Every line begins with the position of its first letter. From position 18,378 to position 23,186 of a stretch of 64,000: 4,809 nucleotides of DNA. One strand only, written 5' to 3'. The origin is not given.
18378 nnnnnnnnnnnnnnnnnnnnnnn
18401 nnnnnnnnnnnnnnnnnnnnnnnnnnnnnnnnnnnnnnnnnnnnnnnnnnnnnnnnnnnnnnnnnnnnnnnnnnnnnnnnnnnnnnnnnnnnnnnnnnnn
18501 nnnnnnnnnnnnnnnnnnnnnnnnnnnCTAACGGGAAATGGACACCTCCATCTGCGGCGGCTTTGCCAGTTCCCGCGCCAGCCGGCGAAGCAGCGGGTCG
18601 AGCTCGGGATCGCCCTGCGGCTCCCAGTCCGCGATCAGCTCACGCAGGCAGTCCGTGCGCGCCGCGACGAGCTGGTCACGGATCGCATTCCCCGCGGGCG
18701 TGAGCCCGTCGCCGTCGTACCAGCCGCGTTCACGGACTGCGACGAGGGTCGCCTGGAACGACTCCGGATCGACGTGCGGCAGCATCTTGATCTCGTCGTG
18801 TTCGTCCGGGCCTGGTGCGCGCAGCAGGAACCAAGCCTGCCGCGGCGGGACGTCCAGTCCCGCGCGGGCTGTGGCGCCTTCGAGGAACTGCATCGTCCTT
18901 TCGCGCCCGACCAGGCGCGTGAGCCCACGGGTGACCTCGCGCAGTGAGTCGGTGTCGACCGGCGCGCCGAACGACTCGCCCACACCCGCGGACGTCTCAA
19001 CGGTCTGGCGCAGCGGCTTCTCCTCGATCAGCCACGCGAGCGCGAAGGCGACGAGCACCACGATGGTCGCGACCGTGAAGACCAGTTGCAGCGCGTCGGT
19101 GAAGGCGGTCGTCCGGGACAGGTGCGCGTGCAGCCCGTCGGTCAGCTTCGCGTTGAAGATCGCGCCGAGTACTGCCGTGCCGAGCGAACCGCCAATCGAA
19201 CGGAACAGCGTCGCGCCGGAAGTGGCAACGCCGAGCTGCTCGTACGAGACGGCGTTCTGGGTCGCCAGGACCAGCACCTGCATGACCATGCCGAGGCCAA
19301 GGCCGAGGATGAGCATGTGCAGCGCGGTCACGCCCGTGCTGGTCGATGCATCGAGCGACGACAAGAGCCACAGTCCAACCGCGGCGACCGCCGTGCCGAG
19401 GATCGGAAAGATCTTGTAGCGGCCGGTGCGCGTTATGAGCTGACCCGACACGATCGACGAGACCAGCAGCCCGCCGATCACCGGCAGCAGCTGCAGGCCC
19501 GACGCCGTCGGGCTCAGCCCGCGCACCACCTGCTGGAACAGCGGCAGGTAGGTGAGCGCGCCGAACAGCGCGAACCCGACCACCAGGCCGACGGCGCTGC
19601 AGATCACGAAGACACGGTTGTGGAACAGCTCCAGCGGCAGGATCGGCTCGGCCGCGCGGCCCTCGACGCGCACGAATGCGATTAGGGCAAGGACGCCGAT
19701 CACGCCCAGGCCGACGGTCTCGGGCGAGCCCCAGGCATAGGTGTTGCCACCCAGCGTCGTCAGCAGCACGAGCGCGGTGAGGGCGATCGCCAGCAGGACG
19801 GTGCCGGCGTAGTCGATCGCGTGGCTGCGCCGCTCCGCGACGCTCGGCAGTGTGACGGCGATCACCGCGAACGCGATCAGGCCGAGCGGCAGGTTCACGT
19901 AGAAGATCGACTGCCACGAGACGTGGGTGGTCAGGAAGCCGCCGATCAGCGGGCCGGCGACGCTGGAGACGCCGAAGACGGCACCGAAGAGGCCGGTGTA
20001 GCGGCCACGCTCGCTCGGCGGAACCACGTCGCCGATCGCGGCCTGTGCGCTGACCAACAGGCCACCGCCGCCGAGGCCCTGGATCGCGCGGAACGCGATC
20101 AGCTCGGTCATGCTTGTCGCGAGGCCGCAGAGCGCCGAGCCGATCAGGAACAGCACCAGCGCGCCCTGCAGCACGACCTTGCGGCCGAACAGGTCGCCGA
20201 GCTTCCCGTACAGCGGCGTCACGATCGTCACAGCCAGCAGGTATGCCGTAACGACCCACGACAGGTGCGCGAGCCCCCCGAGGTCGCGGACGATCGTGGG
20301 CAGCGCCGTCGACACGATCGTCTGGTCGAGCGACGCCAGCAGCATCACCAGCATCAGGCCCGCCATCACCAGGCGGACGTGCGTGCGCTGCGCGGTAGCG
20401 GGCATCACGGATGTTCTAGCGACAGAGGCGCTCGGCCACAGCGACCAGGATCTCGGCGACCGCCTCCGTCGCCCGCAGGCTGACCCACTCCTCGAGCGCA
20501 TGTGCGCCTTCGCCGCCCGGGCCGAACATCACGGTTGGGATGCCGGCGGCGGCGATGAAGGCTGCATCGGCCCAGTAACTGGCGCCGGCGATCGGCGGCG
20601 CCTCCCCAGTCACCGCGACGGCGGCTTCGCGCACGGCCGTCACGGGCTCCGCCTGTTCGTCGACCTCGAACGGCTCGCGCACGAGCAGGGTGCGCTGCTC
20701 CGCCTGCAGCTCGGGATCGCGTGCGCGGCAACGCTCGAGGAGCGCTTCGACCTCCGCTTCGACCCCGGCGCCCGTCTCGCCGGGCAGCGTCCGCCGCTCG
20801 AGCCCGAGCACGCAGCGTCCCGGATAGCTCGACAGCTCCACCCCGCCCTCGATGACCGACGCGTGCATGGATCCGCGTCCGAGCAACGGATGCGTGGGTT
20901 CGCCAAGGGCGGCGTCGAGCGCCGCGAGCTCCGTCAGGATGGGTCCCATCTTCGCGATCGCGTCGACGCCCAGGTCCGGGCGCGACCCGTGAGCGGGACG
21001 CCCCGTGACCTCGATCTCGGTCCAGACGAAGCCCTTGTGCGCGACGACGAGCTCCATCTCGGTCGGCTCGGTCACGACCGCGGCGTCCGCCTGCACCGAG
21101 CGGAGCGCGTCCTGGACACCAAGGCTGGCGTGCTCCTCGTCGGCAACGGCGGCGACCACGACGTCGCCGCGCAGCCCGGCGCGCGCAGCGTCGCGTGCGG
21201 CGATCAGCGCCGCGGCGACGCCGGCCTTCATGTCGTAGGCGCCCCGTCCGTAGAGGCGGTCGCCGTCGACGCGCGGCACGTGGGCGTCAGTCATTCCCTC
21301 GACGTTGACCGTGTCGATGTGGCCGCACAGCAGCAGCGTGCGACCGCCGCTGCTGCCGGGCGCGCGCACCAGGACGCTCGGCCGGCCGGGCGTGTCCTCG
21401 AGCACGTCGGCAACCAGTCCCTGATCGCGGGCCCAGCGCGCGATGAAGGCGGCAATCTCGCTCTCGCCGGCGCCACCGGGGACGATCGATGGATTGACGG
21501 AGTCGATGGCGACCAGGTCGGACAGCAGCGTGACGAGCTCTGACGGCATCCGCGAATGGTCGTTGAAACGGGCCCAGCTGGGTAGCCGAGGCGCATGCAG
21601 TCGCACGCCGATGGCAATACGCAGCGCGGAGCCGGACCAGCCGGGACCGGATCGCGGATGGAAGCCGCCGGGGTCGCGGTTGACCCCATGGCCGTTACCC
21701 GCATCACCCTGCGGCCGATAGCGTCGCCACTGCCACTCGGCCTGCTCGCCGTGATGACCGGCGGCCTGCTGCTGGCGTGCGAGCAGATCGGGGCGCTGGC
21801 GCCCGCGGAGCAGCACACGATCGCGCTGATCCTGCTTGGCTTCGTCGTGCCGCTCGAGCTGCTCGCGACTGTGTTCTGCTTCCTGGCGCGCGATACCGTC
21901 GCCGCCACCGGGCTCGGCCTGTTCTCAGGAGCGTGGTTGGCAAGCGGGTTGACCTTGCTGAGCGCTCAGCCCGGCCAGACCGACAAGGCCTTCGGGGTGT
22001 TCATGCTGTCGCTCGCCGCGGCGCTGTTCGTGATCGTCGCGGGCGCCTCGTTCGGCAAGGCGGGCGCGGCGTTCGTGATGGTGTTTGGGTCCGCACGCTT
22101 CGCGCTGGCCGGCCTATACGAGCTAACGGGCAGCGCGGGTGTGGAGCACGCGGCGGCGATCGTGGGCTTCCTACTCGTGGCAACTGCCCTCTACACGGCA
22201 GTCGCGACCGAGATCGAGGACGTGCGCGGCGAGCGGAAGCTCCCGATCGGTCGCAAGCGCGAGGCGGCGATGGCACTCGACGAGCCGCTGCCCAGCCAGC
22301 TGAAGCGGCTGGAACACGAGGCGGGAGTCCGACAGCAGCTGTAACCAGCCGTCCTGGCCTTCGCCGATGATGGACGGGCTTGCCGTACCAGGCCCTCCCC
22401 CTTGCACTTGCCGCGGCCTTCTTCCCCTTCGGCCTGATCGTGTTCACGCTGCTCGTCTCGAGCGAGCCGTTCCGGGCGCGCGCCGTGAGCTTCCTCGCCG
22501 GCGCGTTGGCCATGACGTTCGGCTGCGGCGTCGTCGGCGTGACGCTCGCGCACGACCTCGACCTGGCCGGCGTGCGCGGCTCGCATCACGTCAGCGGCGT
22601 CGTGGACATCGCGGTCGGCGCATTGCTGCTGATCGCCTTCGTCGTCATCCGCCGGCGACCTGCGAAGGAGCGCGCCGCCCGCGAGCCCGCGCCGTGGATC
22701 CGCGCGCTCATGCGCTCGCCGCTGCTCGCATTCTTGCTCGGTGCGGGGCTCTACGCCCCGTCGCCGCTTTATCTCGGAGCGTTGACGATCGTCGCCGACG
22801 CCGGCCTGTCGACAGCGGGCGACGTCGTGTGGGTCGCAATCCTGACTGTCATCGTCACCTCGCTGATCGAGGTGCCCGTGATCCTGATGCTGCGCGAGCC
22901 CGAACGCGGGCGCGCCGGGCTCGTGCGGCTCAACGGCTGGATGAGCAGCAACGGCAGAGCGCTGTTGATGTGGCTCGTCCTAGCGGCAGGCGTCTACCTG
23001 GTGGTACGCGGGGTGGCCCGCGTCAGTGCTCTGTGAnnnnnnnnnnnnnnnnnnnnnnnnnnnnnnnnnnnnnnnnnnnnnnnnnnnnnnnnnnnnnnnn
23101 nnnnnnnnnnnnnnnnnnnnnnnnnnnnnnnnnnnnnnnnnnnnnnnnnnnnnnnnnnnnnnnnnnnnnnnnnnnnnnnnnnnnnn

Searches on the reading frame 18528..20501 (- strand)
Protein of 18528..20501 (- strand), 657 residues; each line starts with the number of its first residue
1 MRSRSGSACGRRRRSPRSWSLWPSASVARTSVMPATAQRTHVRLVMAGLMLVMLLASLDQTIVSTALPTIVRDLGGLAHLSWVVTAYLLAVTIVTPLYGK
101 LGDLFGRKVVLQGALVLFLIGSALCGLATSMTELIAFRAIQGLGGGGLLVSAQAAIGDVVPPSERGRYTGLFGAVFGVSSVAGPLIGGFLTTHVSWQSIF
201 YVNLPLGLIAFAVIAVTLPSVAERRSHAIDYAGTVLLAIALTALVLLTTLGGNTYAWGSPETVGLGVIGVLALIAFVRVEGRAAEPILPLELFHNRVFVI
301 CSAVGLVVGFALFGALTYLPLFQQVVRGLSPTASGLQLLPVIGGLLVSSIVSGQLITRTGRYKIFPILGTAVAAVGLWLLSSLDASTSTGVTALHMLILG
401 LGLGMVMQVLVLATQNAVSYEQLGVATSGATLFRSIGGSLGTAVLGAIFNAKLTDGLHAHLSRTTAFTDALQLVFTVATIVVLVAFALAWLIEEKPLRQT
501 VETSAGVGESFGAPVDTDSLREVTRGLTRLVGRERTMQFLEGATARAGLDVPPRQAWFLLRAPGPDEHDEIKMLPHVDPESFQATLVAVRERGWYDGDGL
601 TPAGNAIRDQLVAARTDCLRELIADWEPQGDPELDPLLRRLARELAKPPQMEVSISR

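Call 61: search_protein_families(library=pfam, proteins=[window:18528-20501:-], max_evalue=0.001)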
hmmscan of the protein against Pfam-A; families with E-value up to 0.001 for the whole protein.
window:18528-20501:- (657 aa): 4 families
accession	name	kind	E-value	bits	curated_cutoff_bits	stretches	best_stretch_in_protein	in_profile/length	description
PF07690.21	MFS_1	-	2.3e-57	195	33.4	1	49-442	1-347/347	Major Facilitator Superfamily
PF06609.19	TRI12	-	5.7e-13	48.6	23.2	1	62-475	62-491/599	Fungal trichothecene efflux pump (TRI12)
PF00083.30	Sugar_tr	-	7.1e-11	42.1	22.3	1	80-214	48-188/452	Sugar (and other) transporter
PF11700.14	ATG22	-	0.00052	19.3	24.1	1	18-214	293-469/482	Vacuole effluxer Atg22 like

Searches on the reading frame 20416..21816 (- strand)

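Call 61: search_protein_families(library=pfam, proteins=[window:20416-21816:-], max_evalue=0.001)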
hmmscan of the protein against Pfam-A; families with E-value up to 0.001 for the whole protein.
window:20416-21816:- (466 aa): 3 families
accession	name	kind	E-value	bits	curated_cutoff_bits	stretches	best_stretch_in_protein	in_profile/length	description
PF01546.33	Peptidase_M20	-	5.9e-30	105.1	24.6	1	162-462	1-205/206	Peptidase family M20/M25/M40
PF07687.19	M20_dimer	-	3.1e-16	59.7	21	1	258-361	1-100/107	Peptidase dimerisation domain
PF04389.22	Peptidase_M28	-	2.8e-06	27.6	21.3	1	148-238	2-77/193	Peptidase family M28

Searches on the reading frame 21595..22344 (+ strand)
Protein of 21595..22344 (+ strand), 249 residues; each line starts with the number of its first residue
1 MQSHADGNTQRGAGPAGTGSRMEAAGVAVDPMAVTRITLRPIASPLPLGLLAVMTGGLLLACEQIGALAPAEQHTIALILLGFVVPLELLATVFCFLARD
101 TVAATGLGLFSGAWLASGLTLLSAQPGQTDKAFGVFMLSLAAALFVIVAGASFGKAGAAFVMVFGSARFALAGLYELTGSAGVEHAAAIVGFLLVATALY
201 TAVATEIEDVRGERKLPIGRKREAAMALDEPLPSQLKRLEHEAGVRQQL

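Call 61: search_protein_families(library=pfam, proteins=[window:21595-22344:+], max_evalue=0.001)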
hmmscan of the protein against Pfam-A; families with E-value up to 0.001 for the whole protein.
window:21595-22344:+ (249 aa): 1 family
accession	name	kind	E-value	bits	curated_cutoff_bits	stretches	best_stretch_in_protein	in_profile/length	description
PF01184.24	Gpr1_Fun34_YaaH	-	8.8e-08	32.4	25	1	32-205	8-189/207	GPR1/FUN34/yaaH family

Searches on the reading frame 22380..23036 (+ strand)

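Call 61: search_protein_families(library=pfam, proteins=[window:22380-23036:+], max_evalue=0.001)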
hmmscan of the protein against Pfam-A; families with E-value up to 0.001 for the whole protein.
window:22380-23036:+ (218 aa): 1 family
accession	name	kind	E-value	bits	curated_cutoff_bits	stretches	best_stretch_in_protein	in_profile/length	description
PF11139.14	SfLAP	-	7.3e-28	97.9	35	1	6-212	2-212/213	Sap, sulfolipid-1-addressing protein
